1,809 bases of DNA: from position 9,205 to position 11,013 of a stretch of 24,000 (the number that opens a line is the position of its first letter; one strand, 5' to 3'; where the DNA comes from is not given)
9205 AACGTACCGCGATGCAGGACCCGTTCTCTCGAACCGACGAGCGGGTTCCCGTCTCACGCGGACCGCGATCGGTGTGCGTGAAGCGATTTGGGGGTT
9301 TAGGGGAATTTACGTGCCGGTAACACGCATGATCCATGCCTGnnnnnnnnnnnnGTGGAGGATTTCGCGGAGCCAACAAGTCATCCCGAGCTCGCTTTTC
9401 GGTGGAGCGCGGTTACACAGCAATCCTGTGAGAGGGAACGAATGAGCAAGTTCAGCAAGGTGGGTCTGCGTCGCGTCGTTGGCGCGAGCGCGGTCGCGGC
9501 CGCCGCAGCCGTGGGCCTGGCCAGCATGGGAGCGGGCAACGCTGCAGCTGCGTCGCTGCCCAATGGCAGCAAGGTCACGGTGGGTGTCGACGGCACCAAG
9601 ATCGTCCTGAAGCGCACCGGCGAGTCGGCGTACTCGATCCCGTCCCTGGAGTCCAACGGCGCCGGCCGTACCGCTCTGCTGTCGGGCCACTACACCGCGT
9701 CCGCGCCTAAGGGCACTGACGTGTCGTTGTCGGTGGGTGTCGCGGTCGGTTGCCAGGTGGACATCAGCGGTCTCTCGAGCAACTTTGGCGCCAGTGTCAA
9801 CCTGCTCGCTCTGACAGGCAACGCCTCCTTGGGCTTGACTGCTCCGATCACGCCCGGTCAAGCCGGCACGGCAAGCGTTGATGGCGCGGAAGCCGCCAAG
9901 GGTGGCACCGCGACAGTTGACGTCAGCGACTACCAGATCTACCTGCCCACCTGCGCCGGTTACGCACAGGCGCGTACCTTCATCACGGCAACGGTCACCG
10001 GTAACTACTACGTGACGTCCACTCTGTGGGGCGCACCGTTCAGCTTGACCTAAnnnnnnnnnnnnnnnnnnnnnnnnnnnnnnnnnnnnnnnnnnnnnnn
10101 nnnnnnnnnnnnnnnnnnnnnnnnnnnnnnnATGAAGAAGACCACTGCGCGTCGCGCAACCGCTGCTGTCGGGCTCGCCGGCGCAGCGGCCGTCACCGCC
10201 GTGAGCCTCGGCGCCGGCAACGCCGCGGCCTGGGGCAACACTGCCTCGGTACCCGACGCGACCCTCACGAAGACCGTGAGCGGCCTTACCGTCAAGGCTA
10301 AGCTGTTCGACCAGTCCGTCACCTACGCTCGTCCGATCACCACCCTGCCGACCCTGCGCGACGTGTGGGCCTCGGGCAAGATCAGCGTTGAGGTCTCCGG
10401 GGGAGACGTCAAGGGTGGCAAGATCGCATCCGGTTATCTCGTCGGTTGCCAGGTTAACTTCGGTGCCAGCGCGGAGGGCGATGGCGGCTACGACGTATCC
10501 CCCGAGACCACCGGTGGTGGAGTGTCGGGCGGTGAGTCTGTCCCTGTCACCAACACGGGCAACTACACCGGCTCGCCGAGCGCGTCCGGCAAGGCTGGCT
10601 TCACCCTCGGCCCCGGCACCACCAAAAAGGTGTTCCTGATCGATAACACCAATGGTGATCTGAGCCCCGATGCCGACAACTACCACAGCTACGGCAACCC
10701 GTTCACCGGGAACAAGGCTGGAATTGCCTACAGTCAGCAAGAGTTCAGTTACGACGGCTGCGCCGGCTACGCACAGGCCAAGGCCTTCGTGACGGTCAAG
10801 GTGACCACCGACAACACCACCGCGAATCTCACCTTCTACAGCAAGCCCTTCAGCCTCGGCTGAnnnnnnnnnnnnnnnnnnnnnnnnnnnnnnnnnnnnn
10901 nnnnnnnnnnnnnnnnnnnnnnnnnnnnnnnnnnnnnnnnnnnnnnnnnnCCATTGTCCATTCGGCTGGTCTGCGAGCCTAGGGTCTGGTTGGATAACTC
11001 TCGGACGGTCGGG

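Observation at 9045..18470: About 9.4 kb cell-envelope gene block inserted between moaB2 and mscL, which are neighbours in M. tuberculosis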

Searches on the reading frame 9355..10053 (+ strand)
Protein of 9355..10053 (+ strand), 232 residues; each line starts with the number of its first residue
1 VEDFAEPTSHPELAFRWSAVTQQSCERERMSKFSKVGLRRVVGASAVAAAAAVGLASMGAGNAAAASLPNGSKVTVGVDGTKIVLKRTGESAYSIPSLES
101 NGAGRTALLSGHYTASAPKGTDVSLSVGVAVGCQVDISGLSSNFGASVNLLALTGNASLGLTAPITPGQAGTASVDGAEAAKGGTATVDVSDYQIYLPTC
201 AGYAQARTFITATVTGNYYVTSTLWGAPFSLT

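Call 4: search_protein_families(library=pfam, proteins=[window:9355-10053:+], max_evalue=0.01)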
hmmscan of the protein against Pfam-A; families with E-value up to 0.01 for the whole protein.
window:9355-10053:+ (232 aa): 1 family
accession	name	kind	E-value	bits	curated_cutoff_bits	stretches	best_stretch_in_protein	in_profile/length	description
PF09203.16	MspA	-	7.4e-24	85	22.9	1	79-230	1-179/179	MspA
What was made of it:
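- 9442..10053 (+): msp1, the first MspA-family porin subunit. It has a Sec signal peptide, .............. PF09203, E 7e-24 (call 4).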

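Call 24: search_protein_families(library=ncbifam, proteins=[window:9355-10053:+], max_evalue=1)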
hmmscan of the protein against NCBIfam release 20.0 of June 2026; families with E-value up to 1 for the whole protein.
window:9355-10053:+ (232 aa): 0 families

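Call 79: search_solved_structures(query=window:9442-10053:+, max_evalue=0.01)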
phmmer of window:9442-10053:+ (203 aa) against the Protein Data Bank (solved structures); distinct sequences matched with E-value up to 0.01: 0.

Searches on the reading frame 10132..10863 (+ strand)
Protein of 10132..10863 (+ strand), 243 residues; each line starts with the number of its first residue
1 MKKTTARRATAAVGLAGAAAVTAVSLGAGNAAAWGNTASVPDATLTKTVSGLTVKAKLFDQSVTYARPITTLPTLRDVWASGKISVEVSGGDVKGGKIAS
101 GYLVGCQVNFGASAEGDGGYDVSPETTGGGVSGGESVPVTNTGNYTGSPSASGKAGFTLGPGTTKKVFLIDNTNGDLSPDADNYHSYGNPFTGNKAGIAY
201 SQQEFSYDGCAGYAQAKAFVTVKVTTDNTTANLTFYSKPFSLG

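Call 4: search_protein_families(library=pfam, proteins=[window:10132-10863:+], max_evalue=0.01)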
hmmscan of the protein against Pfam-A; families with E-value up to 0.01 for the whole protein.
window:10132-10863:+ (243 aa): 1 family
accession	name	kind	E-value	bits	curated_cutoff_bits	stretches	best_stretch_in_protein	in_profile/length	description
PF09203.16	MspA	-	5.4e-37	127.8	22.9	1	51-241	2-179/179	MspA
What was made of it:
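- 10132..10863 (+): msp2, the second MspA-family porin subunit. PF09203, E 5e-37 (call 4).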

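Call 8: find_encoding_contigs(protein=window:10132-10863:+, flank=10000, max_places=10)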
Protein window:10132-10863:+ (243 aa): no gene with exactly this product is on record in the collection.

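Call 9: find_homologous_proteins(query=window:10132-10863:+, max_evalue=0.001)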
Query window:10132-10863:+ (243 aa): 41 proteins with E <= 0.001 among 5020 candidates.
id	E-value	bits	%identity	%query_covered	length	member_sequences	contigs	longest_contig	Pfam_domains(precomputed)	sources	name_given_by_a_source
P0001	4.1e-151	519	100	100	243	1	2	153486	PF09203.17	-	-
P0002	5.8e-112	391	80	100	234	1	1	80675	PF09203.17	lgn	-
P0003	1.5e-106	373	77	100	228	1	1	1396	PF09203.17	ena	-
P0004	6.2e-44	168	48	80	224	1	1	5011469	PF09203.17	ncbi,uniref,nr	ncbi:hypothetical protein GTV32_09145 [Gordonia sp. SID5947]|uniref:MspA family porin n=1 Tax=Gordon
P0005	1.6e-43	167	45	100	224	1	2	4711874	PF09203.17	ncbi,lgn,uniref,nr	ncbi:MAG: MspA family porin [Corynebacteriales bacterium]|uniref:MspA family porin n=1 Tax=Williamsi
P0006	2.0e-43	167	43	84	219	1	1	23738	PF09203.17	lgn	-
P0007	2.6e-43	166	48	90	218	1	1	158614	PF09203.17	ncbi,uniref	ncbi:MspA family porin [Gordonia sp. CPCC 206044]|uniref:MspA family porin n=1 Tax=Gordonia sp. CPCC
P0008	4.7e-43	165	47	100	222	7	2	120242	PF09203.17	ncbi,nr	ncbi:MspA family porin [Streptomyces sp. SID6673]|nr:MspA family porin [Streptomyces sp. SID11726] N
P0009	5.4e-43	165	45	100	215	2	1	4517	PF09203.17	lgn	-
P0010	6.4e-43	165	45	100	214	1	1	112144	PF09203.17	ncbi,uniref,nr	ncbi:MspA family porin [Gordonia paraffinivorans]|uniref:MspA family porin n=1 Tax=Gordonia paraffin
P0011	1.9e-42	164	46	82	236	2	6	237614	PF09203.17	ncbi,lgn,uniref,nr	ncbi:MspA family porin [Gordonia aichiensis]|uniref:Porin MspA n=1 Tax=Gordonia aichiensis NBRC 1082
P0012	3.5e-42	163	46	90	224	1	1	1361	PF09203.17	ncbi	-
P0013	4.2e-42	162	46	90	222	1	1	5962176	PF09203.17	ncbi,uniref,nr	ncbi:MspA family porin [Gordonia insulae]|uniref:MspA n=1 Tax=Gordonia insulae TaxID=2420509 RepID=A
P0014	4.7e-42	162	44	100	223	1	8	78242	PF09203.17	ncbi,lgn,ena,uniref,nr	ncbi:MspA family porin [uncultured Gordonia sp.]|uniref:MspA family porin n=1 Tax=uncultured Gordoni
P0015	5.4e-42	162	46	90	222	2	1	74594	PF09203.17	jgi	jgi:hypothetical protein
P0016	3.0e-41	160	44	100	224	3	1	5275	PF09203.17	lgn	-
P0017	8.6e-41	158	46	99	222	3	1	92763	PF09203.17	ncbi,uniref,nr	ncbi:MspA family porin [Gordonia sp. OPL2]|uniref:MspA family porin n=1 Tax=Gordonia sp. OPL2 TaxID=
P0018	9.7e-40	155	45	100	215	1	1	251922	PF09203.17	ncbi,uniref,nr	ncbi:MspA family porin [Gordonia paraffinivorans]|uniref:MspA family porin n=1 Tax=Gordonia paraffin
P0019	1.0e-39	155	44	100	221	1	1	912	PF09203.17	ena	-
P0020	2.4e-39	153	44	100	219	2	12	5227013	PF09203.17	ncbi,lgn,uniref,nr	ncbi:MspA family porin [Gordonia rubripertincta]|uniref:MspA family porin n=1 Tax=Gordonia rubripert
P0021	3.3e-39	153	44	100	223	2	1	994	PF09203.17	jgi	jgi:hypothetical protein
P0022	5.3e-39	152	47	100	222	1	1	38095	PF09203.17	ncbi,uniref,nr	ncbi:hypothetical protein GONAM_29_00180 [Gordonia namibiensis NBRC 108229]|uniref:MspA family prote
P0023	3.0e-38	150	44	100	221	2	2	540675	PF09203.17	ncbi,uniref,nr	ncbi:MspA family porin [Gordonia alkanivorans]|uniref:MspA family porin n=1 Tax=Gordonia alkanivoran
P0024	3.9e-38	149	43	100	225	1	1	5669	PF09203.17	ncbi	ncbi:MAG: MspA family porin [Gordonia sp. (in: high G+C Gram-positive bacteria)]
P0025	5.8e-38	149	44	100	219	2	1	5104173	PF09203.17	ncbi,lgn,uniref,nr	ncbi:MspA family porin [Gordonia rubripertincta]|uniref:MspA family porin n=1 Tax=Gordonia rubripert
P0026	1.6e-37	147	44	100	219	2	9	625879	PF09203.17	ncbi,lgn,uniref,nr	ncbi:MspA family porin [Gordonia rubripertincta]|uniref:MspA family porin n=1 Tax=Gordonia rubripert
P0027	2.6e-37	147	44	100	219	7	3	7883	PF09203.17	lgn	-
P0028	1.3e-36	144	44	81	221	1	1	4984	PF09203.17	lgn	-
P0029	9.8e-36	142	43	84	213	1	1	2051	PF09203.17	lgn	-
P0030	1.8e-35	141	43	84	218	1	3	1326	PF09203.17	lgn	-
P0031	3.4e-34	136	43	100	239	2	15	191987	PF09203.17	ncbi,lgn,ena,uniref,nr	ncbi:MspA family porin [Gordonia sputi]|uniref:MspA family porin n=1 Tax=Gordonia sputi TaxID=36823 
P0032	4.4e-34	136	40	100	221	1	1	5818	PF09203.17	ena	-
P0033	6.1e-34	136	47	79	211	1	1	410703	PF09203.17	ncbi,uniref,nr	ncbi:MspA family porin [Gordonia sp. HY285]|uniref:MspA family porin n=1 Tax=Gordonia liuliyuniae Ta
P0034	2.3e-33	134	42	100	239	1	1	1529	PF09203.17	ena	-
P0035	2.7e-33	134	40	82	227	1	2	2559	PF09203.17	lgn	-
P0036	1.2e-32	131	40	89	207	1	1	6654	PF09203.17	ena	-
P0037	2.6e-32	130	42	79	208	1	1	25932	PF09203.17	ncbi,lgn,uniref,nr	ncbi:hypothetical protein nbrc107696_46580 [Gordonia spumicola]|uniref:MspA family protein n=1 Tax=G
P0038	3.3e-30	123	40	90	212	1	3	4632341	PF09203.17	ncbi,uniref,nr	ncbi:MspA family porin [Gordonia hydrophobica]|uniref:MspA family porin n=1 Tax=Gordonia hydrophobic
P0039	8.4e-21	93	41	83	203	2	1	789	PF09203.17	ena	-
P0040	2.1e-19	88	38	37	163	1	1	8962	PF09203.17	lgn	-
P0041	2.9e-4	39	31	69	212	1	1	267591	PF09203.17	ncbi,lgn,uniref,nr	ncbi:hypothetical protein HH308_04940 [Gordonia sp. TBRC 11910]|uniref:MspA protein n=1 Tax=Gordonia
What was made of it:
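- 10132..10863 (+): All homologues are MspA-family porins from Gordonia, Williamsia and related taxa (call 9).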

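Call 10: find_encoding_contigs(protein=P0001, flank=10000, max_places=4)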
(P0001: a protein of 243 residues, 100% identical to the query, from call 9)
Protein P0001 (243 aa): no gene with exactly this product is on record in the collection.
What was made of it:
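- Tried and rejected: Exact look-ups of the window's own Msp2 protein found no contig (calls 8, 10).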

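Call 11: find_encoding_contigs(protein=P0002, flank=10000, max_places=4)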
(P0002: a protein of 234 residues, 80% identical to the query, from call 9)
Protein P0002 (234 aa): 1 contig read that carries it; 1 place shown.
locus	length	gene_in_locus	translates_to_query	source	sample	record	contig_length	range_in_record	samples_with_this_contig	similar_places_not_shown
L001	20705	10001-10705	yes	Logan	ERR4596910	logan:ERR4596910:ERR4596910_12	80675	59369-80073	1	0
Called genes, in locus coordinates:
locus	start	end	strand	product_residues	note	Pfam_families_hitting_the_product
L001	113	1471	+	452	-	PF07683:CobW_C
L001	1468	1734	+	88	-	PF01197:Ribosomal_L31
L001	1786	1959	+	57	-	PF01783:Ribosomal_L32p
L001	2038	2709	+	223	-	PF03458:Gly_transporter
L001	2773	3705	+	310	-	PF13338:AbiEi_4 (weak)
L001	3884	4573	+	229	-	PF00072:Response_reg, PF00486:Trans_reg_C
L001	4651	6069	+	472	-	PF00672:HAMP, PF00512:HisKA, PF02518:HATPase_c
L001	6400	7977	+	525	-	PF00089:Trypsin, PF13365:Trypsin_2, PF00595:PDZ, PF13180:PDZ_2, PF17820:PDZ_6 (weak)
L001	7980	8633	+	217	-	PF00994:MoCF_biosynth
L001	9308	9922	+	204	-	PF09203:MspA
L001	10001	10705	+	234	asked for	PF09203:MspA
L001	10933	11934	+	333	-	PF00756:Esterase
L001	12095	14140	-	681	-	PF00664:ABC_membrane, PF00005:ABC_tran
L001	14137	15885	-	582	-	PF00664:ABC_membrane, PF00005:ABC_tran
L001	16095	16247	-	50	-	-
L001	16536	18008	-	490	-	-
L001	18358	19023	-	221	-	PF01741:MscL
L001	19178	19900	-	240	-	PF08666:SAF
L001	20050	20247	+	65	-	-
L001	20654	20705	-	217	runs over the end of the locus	?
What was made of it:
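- The same order occurs only in L001 (call 11). The closest relative carries the identical block (call 11).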

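Call 24: search_protein_families(library=ncbifam, proteins=[window:10132-10863:+], max_evalue=1)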
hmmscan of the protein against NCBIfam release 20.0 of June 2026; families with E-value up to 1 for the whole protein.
window:10132-10863:+ (243 aa): 0 families

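Call 78: search_solved_structures(query=window:10132-10863:+, max_evalue=0.01)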
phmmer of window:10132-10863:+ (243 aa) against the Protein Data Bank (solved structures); distinct sequences matched with E-value up to 0.01: 0.
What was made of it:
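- Tried and rejected: The pairwise PDB search of msp1 and msp2 gave no hit (calls 78, 79).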
